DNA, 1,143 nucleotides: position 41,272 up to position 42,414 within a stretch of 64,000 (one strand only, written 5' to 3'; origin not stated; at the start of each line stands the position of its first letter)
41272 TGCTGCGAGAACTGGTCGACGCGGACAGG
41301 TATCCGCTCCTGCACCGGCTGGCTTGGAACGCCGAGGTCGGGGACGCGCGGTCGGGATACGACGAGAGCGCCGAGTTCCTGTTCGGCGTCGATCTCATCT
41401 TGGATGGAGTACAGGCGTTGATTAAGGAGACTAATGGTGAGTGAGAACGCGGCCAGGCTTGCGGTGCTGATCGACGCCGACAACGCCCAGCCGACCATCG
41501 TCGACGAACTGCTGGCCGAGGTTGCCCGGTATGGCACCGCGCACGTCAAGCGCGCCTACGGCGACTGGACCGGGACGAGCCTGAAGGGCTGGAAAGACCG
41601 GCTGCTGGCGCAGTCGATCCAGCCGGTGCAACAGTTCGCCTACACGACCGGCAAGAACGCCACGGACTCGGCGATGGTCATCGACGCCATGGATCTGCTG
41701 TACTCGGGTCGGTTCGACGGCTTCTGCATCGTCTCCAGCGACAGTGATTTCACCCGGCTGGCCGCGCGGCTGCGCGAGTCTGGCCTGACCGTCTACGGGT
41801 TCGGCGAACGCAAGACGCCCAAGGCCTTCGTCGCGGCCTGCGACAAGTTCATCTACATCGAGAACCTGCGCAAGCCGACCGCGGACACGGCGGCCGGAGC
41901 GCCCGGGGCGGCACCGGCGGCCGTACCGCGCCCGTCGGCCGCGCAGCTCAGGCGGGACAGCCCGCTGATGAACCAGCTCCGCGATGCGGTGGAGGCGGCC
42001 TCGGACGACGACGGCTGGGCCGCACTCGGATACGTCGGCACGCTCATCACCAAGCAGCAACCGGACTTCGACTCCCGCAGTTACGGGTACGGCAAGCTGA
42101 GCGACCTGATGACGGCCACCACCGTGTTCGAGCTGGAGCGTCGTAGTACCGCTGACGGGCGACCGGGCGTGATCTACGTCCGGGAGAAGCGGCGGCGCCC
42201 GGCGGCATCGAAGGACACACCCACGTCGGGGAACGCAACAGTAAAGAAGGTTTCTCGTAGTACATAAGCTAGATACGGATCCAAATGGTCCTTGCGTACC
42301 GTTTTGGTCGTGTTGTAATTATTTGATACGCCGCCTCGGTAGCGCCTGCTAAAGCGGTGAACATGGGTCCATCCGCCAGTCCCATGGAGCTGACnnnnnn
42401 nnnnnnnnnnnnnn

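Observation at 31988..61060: Family of G-run/C-run hairpin elements inserted in frame inside coding sequences and concentrated in the 45-62 kb locus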

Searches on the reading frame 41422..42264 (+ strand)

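Call 71: search_protein_families(library=pfam, proteins=[window:41422-42264:+], max_evalue=0.0001)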
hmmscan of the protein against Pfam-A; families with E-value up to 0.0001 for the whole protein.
window:41422-42264:+ (281 aa): 2 families
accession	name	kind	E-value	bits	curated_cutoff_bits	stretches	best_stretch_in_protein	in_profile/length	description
PF01936.24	NYN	-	5.1e-40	137.8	24.2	1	12-147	1-145/145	NYN domain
PF12872.13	OST-HTH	-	1.5e-15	57.3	23.8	1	185-244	8-67/71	OST-HTH/LOTUS domain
